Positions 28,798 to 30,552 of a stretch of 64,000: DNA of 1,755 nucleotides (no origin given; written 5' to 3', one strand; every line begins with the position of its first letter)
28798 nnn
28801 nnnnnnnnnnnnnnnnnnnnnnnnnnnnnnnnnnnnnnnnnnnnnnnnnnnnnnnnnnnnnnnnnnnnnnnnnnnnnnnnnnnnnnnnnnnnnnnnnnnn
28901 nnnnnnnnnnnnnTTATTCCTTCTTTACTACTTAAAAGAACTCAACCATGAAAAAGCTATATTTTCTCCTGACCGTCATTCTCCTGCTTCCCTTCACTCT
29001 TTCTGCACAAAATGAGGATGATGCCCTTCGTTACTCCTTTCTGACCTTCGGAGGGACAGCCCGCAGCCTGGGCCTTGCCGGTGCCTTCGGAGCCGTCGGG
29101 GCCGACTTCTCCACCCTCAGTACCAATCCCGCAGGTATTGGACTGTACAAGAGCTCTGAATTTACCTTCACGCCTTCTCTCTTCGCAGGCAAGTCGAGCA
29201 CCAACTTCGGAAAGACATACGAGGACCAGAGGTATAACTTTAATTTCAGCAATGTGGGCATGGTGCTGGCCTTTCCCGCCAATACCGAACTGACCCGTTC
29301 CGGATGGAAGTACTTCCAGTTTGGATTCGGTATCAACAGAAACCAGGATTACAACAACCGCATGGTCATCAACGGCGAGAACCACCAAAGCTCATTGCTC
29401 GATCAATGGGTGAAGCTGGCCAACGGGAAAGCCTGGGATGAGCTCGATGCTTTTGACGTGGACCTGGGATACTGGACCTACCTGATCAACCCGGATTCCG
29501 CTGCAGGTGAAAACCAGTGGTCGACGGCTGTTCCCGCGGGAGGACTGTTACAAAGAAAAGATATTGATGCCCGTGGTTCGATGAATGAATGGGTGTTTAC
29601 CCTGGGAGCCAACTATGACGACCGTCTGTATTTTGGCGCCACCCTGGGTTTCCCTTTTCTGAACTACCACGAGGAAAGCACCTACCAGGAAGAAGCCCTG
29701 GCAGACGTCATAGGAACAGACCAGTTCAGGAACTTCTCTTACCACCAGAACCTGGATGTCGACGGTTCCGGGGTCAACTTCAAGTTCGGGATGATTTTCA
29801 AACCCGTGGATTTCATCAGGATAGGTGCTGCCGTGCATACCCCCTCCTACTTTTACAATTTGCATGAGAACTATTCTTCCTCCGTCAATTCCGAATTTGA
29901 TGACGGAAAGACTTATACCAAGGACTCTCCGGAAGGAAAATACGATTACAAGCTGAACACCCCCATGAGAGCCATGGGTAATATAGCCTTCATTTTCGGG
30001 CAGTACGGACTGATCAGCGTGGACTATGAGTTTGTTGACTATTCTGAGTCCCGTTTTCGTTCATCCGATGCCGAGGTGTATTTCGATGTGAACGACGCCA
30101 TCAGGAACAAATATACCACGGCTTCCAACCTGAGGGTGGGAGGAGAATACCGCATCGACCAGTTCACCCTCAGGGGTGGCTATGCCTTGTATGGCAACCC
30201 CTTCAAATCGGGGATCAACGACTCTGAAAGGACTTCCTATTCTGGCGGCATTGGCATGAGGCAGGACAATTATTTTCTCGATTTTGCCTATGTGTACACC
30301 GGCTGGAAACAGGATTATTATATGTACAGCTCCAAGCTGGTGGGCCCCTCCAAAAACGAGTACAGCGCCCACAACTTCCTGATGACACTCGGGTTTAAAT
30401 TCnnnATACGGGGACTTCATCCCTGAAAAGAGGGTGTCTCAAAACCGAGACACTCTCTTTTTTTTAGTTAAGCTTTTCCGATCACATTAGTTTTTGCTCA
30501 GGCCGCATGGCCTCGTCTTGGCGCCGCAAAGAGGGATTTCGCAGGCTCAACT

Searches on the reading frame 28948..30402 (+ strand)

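Call 47: search_protein_families(library=pfam, proteins=[window:28948-30402:+], max_evalue=0.001)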
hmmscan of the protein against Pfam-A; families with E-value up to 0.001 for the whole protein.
window:28948-30402:+ (485 aa): 0 families

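Call 96: search_protein_families(library=ncbifam, proteins=[window:28948-30402:+], max_evalue=0.0001)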
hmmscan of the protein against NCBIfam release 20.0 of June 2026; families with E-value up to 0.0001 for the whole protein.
window:28948-30402:+ (485 aa): 1 family
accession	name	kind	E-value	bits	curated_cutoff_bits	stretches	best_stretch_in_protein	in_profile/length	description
NF033709.1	PorV_fam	subfamily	1.1e-07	31.7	90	0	336-452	194-310/326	PorV/PorQ family protein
